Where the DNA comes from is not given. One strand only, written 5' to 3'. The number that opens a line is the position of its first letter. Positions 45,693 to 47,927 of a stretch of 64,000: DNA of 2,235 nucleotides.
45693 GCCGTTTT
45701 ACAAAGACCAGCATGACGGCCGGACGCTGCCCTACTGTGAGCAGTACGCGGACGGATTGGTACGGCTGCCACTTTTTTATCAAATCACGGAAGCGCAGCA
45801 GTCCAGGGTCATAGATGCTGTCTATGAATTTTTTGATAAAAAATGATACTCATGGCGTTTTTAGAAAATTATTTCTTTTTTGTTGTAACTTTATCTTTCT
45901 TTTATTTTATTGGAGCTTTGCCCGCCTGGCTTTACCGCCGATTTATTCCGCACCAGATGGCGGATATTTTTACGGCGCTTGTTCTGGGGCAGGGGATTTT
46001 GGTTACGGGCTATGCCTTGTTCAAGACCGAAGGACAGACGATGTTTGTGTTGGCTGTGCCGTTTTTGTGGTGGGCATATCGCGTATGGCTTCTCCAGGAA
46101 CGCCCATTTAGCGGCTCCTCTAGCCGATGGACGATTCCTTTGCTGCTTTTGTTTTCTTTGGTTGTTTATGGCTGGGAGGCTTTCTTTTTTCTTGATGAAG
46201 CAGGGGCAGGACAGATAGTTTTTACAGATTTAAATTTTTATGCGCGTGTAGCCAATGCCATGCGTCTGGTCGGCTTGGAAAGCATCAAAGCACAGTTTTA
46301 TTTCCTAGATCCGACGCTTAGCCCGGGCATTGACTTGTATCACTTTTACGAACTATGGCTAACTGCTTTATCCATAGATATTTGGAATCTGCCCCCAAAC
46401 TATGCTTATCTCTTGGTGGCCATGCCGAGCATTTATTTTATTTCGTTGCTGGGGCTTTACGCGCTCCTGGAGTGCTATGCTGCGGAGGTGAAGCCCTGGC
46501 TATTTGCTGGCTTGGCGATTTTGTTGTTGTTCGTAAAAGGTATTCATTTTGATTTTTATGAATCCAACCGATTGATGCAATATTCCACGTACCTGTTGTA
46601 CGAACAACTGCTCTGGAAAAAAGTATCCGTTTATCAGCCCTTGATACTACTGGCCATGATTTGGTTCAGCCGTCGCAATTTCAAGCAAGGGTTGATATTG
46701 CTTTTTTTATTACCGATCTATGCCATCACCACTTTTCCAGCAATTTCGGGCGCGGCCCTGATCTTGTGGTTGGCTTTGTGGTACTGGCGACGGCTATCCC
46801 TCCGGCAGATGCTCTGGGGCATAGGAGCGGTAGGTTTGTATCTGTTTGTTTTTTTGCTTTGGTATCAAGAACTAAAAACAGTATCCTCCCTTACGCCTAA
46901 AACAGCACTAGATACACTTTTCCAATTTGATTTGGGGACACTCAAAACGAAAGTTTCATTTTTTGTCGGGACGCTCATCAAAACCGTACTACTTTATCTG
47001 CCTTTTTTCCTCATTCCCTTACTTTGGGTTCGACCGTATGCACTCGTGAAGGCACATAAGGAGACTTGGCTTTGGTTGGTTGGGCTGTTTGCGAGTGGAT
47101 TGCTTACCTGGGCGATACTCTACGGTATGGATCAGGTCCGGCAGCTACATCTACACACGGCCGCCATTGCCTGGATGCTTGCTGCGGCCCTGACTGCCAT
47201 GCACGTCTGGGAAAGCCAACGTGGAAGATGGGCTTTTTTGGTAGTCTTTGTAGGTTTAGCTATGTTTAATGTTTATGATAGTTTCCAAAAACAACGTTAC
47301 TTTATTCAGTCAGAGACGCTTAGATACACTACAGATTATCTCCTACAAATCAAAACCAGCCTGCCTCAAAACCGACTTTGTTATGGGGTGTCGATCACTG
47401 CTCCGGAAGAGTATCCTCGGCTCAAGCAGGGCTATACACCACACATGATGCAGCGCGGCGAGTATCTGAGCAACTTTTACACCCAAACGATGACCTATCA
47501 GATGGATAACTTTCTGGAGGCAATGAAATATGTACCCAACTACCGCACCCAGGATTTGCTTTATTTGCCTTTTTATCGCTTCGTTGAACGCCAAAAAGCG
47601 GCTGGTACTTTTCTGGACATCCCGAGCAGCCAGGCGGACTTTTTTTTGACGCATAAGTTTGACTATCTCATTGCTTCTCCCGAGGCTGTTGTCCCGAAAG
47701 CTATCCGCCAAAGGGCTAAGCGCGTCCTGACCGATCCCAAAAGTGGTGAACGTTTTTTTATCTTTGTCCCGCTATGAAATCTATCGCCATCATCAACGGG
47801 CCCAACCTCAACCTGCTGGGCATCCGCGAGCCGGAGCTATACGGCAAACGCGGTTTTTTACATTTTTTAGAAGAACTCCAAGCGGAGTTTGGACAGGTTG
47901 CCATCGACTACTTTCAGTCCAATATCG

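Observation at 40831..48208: Arn/Gtr-like lipid-carrier glycosylation operon for an N-formylated 4-amino-4,6-dideoxyhexose, with aroQ fused at its end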

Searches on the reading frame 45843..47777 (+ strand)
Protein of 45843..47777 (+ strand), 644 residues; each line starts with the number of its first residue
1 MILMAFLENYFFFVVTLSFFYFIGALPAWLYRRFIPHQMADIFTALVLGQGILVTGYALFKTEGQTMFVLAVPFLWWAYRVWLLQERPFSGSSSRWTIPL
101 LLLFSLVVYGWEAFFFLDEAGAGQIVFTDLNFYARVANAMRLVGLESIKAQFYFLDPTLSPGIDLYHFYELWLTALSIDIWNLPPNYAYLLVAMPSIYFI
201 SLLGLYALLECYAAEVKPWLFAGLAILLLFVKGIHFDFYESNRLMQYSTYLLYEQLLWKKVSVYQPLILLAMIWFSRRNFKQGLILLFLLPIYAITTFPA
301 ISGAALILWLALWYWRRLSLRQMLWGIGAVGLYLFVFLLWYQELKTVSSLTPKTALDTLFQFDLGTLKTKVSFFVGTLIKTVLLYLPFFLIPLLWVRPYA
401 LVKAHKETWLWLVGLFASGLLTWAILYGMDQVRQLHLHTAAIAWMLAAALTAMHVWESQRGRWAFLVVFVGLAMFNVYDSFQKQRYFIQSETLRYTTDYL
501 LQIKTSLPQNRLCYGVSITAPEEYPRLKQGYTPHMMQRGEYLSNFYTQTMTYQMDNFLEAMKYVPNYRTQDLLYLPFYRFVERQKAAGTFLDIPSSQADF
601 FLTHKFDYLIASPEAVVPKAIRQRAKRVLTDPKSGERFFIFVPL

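Call 4: search_protein_families(library=pfam, proteins=[window:45843-47777:+], max_evalue=0.01)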
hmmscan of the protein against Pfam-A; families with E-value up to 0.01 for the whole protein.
window:45843-47777:+ (644 aa): 0 families

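Call 5: search_protein_families(library=ncbifam, proteins=[window:45843-47777:+], max_evalue=0.01)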
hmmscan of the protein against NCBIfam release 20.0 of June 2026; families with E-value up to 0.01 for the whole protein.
window:45843-47777:+ (644 aa): 0 families

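Call 8: find_homologous_proteins(query=window:45843-47777:+, max_evalue=0.001)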
Query window:45843-47777:+ (644 aa): 1 proteins with E <= 0.001 among 8000 candidates.
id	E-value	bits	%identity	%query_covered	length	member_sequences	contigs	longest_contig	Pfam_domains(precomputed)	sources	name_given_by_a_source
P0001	0.0e+0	1393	100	96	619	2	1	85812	-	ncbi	ncbi:MAG: hypothetical protein ACFCUI_08575 [Bernardetiaceae bacterium]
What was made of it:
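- Tried and rejected: Word-indexed homologue search of the 644-aa protein found only itself (call 8).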

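Call 17: predict_structure(protein=window:45843-47777:+)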
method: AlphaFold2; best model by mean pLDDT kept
length: 644 residues; sequences in the alignment: 1
mean_pLDDT: 43.7   pTM: 0.27
mean pLDDT of the five models: 43.7, 42.5, 41.2, 38.5, 36.4
residues with pLDDT >= 90: 0; 70-90: 0; 50-70: 147; < 50: 497
segments of 3 or more residues with pLDDT < 50: 1-6, 59-61, 63-74, 79-81, 83-275, 277-279, 288-302, 304-306, 338-403, 426-428, 431-433, 483-644
pLDDT, mean of each block of 10 residues (from residue 1): 45 54 55 52 56 52 44 46 45 47 46 42 38 41 39 38 38 40 40 39 41 41 42 39 40 41 46 48 50 42 50 50 52 50 42 45 45 44 45 44 53 59 52 49 56 58 64 56 37 30 33 30 31 30 32 38 36 36 36 37 36 37 44 39 31
secondary structure, 60 per line:
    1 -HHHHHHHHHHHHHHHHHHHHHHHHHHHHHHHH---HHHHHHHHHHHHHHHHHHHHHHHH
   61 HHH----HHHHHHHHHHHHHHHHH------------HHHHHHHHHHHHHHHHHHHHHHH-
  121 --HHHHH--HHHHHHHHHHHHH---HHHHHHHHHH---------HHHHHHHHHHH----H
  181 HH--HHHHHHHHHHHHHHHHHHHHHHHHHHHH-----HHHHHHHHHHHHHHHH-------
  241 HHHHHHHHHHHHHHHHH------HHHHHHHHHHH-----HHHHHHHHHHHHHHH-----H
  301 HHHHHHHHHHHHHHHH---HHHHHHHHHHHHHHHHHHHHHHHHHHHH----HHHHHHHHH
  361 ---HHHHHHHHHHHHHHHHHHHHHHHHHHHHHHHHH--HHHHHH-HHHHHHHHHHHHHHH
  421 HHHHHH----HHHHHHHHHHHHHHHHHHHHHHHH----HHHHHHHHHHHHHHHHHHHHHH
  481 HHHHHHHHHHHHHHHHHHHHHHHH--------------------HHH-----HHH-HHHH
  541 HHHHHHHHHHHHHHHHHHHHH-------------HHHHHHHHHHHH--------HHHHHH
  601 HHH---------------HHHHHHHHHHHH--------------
elements in order (helices of 4 or more, strands of 3 or more residues): H2-33 H37-63 H68-84 H97-119 H123-127 H130-142 H146-155 H165-175 H185-212 H218-233 H241-257 H264-274 H280-294 H300-316 H320-347 H352-360 H364-396 H399-404 H406-426 H431-454 H459-504 H537-561 H575-586 H595-603 H619-630
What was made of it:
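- Tried and rejected: Single-sequence AF2 model was useless, at pLDDT 43.7 (call 17).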

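Call 23: search_solved_structures(query=window:45843-47777:+, max_evalue=10)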
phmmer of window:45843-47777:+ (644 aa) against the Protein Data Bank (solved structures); distinct sequences matched with E-value up to 10: 0.

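Call 25: search_protein_representatives(protein=window:45843-47777:+)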
Query: 644 residues. Proteins with E-value up to 0.001 (for the whole library): 543; up to 1e-10: 282; up to 1e-30: 19. The best 150 are listed.
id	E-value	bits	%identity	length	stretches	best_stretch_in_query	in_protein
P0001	0.0e+00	1392.8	100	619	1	26-644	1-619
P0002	6.7e-101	355.4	36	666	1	5-641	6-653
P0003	6.5e-63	229.9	31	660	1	10-640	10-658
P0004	4.9e-59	217.1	31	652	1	10-643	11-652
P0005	5.5e-47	177.3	29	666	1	7-641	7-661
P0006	3.3e-42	161.5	27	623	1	43-641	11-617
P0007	7.4e-41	157.1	28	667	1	26-641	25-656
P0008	1.0e-37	146.7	27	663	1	8-640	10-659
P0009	2.2e-36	142.3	27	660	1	10-641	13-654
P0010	4.7e-36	141.2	28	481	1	176-643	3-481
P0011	6.4e-36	140.7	30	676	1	5-641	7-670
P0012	1.4e-34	136.4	29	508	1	129-640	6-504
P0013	2.0e-34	135.8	27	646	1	99-640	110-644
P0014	1.7e-33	132.7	27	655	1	3-640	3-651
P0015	5.7e-33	131.0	28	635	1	4-625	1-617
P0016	4.0e-32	128.2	27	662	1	9-641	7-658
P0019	9.1e-31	123.7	28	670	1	5-641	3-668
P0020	1.5e-30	123.0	27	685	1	2-640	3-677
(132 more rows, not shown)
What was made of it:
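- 45843..47777 (+): 644-aa multi-pass membrane protein with a C-terminal alpha/beta domain. It belongs to an unannotated GT-C-fold family and is the predicted periplasmic transferase. 543 representatives at E<=1e-3, nearly all full length (call 25).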

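Call 32: find_encoding_contigs(protein=P0002, flank=10000, max_places=3)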
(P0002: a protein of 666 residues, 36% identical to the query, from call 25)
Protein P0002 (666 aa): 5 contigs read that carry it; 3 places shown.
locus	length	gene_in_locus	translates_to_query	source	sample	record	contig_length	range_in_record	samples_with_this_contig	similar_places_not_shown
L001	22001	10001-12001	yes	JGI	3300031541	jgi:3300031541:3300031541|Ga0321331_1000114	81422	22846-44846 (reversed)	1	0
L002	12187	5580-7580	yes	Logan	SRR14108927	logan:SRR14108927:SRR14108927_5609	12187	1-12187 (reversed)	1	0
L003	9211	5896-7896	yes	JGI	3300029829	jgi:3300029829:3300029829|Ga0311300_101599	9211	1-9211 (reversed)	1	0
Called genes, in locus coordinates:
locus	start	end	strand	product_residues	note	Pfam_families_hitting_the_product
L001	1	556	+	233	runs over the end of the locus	PF00254:FKBP_C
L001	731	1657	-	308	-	PF02729:OTCace_N, PF00185:OTCace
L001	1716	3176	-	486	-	-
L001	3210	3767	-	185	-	PF01195:Pept_tRNA_hydro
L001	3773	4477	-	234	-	PF00730:HhH-GPD, PF00633:HHH (weak)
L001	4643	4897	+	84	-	PF00535:Glycos_transf_2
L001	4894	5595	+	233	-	PF08889:WbqC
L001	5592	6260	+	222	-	PF00132:Hexapep (faint), PF25087:GMPPB_C (weak)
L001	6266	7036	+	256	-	-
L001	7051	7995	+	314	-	PF00535:Glycos_transf_2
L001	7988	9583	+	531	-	PF05050:Methyltransf_21, PF04041:Glyco_hydro_130 (faint)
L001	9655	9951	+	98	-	PF00892:EamA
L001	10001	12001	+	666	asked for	-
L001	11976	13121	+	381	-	PF01041:DegT_DnrJ_EryC1, PF00155:Aminotran_1_2, PF00266:Aminotran_5 (weak)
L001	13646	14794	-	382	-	PF01168:Ala_racemase_N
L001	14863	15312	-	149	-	PF00583:Acetyltransf_1, PF13508:Acetyltransf_7, PF13673:Acetyltransf_10, PF08445:FR47 (weak)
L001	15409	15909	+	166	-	-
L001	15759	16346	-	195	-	PF04264:YceI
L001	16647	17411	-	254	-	PF03883:H2O2_YaaD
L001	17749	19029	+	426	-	PF00072:Response_reg, PF07228:SpoIIE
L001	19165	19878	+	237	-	PF01509:TruB_N, PF16198:TruB_C_2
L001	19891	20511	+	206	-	PF02545:Maf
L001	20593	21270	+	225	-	PF10988:DUF2807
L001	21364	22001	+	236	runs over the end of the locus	PF10988:DUF2807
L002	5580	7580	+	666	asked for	-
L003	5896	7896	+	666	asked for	-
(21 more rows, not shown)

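Call 33: find_encoding_contigs(protein=P0003, flank=10000, max_places=2)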
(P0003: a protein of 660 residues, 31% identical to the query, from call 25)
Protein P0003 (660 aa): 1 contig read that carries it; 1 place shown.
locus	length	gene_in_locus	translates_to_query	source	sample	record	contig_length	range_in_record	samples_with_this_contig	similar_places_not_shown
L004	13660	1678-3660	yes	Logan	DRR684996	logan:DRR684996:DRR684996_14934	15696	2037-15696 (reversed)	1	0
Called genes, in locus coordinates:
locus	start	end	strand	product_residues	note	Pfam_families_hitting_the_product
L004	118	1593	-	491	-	-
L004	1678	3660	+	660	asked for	-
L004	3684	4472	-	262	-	PF02616:SMC_ScpA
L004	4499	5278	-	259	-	PF01975:SurE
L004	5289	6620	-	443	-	PF07690:MFS_1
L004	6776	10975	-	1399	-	PF04286:DUF445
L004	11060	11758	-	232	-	PF00702:Hydrolase, PF13419:HAD_2, PF13242:Hydrolase_like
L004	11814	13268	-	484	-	PF00919:UPF0004, PF04055:Radical_SAM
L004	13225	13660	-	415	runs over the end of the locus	PF07228:SpoIIE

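Call 34: find_encoding_contigs(protein=P0004, flank=10000, max_places=2)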
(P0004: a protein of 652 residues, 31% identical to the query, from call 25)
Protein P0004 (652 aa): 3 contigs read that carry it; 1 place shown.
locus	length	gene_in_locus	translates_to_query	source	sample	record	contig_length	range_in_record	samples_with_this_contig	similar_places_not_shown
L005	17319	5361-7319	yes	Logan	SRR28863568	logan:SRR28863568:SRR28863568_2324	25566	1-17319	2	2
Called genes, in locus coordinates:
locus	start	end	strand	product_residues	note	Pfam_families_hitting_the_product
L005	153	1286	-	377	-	PF01041:DegT_DnrJ_EryC1, PF00155:Aminotran_1_2, PF00266:Aminotran_5 (weak)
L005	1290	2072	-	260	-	PF00132:Hexapep (faint), PF14602:Hexapep_2 (faint)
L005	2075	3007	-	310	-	PF00535:Glycos_transf_2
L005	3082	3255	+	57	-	-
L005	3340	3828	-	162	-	PF01596:Methyltransf_3 (weak), PF13578:Methyltransf_24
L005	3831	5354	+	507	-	-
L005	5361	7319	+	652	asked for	-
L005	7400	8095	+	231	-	PF00072:Response_reg, PF23198:PDE8A_N (weak), PF00486:Trans_reg_C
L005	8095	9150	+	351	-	PF00512:HisKA, PF13581:HATPase_c_2 (weak), PF02518:HATPase_c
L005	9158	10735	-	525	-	PF00361:Proton_antipo_M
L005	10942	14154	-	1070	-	PF00930:DPPIV_N (faint), PF26549:Tricorn_N, PF26550:Tricorn_2nd, PF07676:PD40, PF26549:Tricorn_N (weak), PF26550:Tricorn_2nd, PF14684:Tricorn_C1, PF03572:Peptidase_S41, +1 more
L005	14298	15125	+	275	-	PF00459:Inositol_P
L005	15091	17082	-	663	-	PF28559:TPR_SusR (faint), PF00515:TPR_1 (faint), PF07719:TPR_2 (faint), PF13374:TPR_10 (faint), PF13424:TPR_12 (weak), PF02518:HATPase_c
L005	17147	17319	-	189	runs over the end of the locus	-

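Call 35: find_encoding_contigs(protein=P0011, flank=10000, max_places=2)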
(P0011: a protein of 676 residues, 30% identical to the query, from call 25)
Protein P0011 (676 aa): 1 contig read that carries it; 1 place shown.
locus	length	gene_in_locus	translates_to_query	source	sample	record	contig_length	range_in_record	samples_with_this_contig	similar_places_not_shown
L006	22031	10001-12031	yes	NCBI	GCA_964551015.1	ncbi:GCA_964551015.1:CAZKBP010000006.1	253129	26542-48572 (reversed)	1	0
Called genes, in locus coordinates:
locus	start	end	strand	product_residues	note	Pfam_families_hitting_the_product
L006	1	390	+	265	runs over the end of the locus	-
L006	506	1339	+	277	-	PF00685:Sulfotransfer_1, PF13469:Sulfotransfer_3 (weak)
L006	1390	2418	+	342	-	-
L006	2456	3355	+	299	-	PF00535:Glycos_transf_2, PF10111:Glyco_tranf_2_2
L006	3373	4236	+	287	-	PF00535:Glycos_transf_2, PF10111:Glyco_tranf_2_2, PF13641:Glyco_tranf_2_3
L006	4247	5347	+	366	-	PF00155:Aminotran_1_2, PF01041:DegT_DnrJ_EryC1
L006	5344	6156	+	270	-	PF00535:Glycos_transf_2, PF13641:Glyco_tranf_2_3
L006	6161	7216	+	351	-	PF13641:Glyco_tranf_2_3, PF00535:Glycos_transf_2, PF10111:Glyco_tranf_2_2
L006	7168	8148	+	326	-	-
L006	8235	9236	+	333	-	PF13641:Glyco_tranf_2_3 (weak), PF00535:Glycos_transf_2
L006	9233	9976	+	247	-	PF13489:Methyltransf_23, PF01209:Ubie_methyltran, PF13847:Methyltransf_31, PF08241:Methyltransf_11, PF08242:Methyltransf_12, PF13649:Methyltransf_25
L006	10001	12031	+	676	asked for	-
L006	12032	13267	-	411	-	PF00425:Chorismate_bind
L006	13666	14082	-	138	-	PF03061:4HBT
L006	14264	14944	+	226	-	PF00300:His_Phos_1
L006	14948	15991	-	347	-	PF01734:Patatin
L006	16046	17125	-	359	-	PF13378:MR_MLE_C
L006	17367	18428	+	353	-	-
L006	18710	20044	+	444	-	PF02812:ELFV_dehydrog_N, PF00208:ELFV_dehydrog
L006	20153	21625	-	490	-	-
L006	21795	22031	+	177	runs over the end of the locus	-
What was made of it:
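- L006 places a family member at the end of a multi-GT2 polysaccharide cluster (call 35).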

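Call 41: search_protein_families(library=pfam, alignment_id=A3, max_evalue=1)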
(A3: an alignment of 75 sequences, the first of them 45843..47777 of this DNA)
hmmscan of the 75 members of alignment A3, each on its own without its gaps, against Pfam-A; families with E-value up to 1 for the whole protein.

A. member 1, window:45843-47777:+ (644 aa): 0 families

B. families by the number of members that match (of 75 scanned): 30 families (the first 25 are shown)
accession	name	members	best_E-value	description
PF04377.21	ATE_C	1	0.00059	Arginine-tRNA-protein transferase, C terminus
PF12725.13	DUF3810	1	0.00062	Protein of unknown function (DUF3810)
PF23471.1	Cap15_TM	1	0.00075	Cap15, TM helices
PF10353.14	DUF2430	1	0.00081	Protein of unknown function (DUF2430)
PF10166.14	DUF2368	1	0.0087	Uncharacterised conserved protein (DUF2368)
PF03729.18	DUF308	1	0.013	Short repeat of unknown function (DUF308)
PF00377.23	Prion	1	0.023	Prion/Doppel alpha-helical domain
PF08253.16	Leader_Erm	1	0.043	Erm Leader peptide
PF09881.14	DUF2108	1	0.048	Predicted membrane protein (DUF2108)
PF15012.11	DUF4519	1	0.05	Domain of unknown function (DUF4519)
PF12468.15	LRR_TTSS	1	0.052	Type III secretion system leucine rich repeat protein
PF19728.4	DUF6220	1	0.055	Family of unknown function (DUF6220)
PF09775.14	Keratin_assoc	1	0.067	Keratinocyte-associated protein 2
PF11441.14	MxiM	1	0.067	Pilot protein MxiM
PF11377.13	DUF3180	1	0.08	Protein of unknown function (DUF3180)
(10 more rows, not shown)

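Call 42: predict_structure(alignment_id=A1)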
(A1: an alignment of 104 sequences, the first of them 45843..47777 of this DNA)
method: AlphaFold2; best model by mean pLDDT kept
length: 644 residues; sequences in the alignment: 104
mean_pLDDT: 91.8   pTM: 0.94
mean pLDDT of the five models: 91.8, 90.6, 90.4, 90.2, 90.0
residues with pLDDT >= 90: 487; 70-90: 126; 50-70: 31; < 50: 0
segments of 3 or more residues with pLDDT < 50: none
pLDDT, mean of each block of 10 residues (from residue 1): 97 98 92 76 96 98 94 88 73 85 98 96 93 97 95 90 89 98 98 98 96 88 96 96 95 93 96 93 93 93 94 94 85 89 64 85 94 97 95 84 91 96 92 93 95 89 92 96 93 92 94 95 79 88 97 84 73 91 97 97 97 97 97 98 79
secondary structure, 60 per line:
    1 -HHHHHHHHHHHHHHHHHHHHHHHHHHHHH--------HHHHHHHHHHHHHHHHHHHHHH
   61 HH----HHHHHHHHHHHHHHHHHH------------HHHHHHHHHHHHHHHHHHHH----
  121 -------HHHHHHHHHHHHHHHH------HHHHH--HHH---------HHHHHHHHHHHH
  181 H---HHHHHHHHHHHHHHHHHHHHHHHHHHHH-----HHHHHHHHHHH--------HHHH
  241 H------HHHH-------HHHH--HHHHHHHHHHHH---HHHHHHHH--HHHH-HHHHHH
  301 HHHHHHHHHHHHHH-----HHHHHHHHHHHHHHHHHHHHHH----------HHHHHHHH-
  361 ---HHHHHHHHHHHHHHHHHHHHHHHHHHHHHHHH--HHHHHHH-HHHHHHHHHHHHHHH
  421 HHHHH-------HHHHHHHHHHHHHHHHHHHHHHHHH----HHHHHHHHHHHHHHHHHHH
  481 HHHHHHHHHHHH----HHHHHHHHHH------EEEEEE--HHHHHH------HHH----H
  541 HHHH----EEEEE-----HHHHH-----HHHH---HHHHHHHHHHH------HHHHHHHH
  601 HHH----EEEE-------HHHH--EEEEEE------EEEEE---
elements in order: H2-30 H39-62 H67-84 H97-116 H128-143 H150-154 H169-181 H185-212 H218-228 H237-241 H248-251 H259-262 H265-276 H280-287 H290-293 H295-314 H320-341 H352-359 H364-395 H398-404 H406-425 H433-457 H462-492 H497-506 E513-518 H521-526 H540-544 E549-553 H559-563 H569-572 H576-586 H593-603 E608-611 H619-622 E625-630 E637-641
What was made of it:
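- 45843..47777 (+): AF2 pLDDT 91.8, pTM 0.94 (call 42).
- On Three-component (Gtr-type) extracytoplasmic glycosylation system: AF2 pLDDT 91.8 (call 42).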

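Call 45: find_encoding_contigs(protein=P0005, flank=10000, max_places=2)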
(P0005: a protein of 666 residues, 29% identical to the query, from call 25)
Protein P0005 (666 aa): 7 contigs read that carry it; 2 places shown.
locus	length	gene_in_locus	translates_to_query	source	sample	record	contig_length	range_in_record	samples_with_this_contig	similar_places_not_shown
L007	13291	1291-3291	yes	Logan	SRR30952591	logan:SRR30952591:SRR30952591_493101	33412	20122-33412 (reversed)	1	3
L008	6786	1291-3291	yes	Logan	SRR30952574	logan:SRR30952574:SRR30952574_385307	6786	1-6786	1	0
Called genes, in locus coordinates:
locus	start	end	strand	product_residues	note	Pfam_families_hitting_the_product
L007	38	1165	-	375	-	PF00491:Arginase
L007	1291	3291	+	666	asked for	-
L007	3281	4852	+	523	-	PF13231:PMT_2 (weak)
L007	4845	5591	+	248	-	PF00535:Glycos_transf_2, PF13641:Glyco_tranf_2_3 (weak)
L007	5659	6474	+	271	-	-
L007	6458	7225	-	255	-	PF02616:SMC_ScpA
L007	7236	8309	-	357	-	PF02126:PTE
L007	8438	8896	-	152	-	PF01042:Ribonuc_L-PSP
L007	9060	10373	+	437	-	PF00512:HisKA, PF13581:HATPase_c_2 (weak), PF02518:HATPase_c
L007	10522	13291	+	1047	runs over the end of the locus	PF13620:CarboxypepD_reg, PF13715:CarbopepD_reg_2, PF25183:OMP_b-brl_4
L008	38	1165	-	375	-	PF00491:Arginase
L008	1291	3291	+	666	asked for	-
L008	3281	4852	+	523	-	PF13231:PMT_2 (weak)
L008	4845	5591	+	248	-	PF00535:Glycos_transf_2, PF13641:Glyco_tranf_2_3 (weak)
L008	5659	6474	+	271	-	-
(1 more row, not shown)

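Call 46: find_encoding_contigs(protein=P0020, flank=10000, max_places=2)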
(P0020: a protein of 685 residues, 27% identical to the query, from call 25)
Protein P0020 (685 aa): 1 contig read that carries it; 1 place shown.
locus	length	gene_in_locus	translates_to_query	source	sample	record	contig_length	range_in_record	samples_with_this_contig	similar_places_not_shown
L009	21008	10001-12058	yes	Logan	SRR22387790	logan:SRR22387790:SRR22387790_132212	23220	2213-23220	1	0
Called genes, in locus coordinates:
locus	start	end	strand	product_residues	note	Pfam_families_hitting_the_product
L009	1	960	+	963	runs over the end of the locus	PF00176:SNF2-rel_dom, PF04851:ResIII, PF00271:Helicase_C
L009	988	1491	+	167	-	PF13238:AAA_18, PF01202:SKI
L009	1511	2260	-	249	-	-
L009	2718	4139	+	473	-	PF11638:DnaA_N, PF00308:Bac_DnaA, PF00004:AAA (faint), PF01695:IstB_IS21 (weak), PF22688:Hda_lid (faint), PF08299:Bac_DnaA_C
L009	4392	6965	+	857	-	PF13573:SprB, PF18962:Por_Secre_tail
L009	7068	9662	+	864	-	PF13573:SprB, PF18962:Por_Secre_tail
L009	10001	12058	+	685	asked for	-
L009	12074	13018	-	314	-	PF13489:Methyltransf_23, PF08241:Methyltransf_11, PF08242:Methyltransf_12, PF13847:Methyltransf_31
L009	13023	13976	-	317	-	PF00487:FA_desaturase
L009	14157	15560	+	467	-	PF00919:UPF0004, PF04055:Radical_SAM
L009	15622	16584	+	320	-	PF00535:Glycos_transf_2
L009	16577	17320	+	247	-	PF13489:Methyltransf_23, PF02353:CMAS (weak), PF05219:DREV (weak), PF07021:MetW, PF13649:Methyltransf_25, PF13847:Methyltransf_31, PF08241:Methyltransf_11, PF08242:Methyltransf_12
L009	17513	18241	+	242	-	PF03309:Pan_kinase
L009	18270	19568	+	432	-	-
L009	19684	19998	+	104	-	PF05635:23S_rRNA_IVP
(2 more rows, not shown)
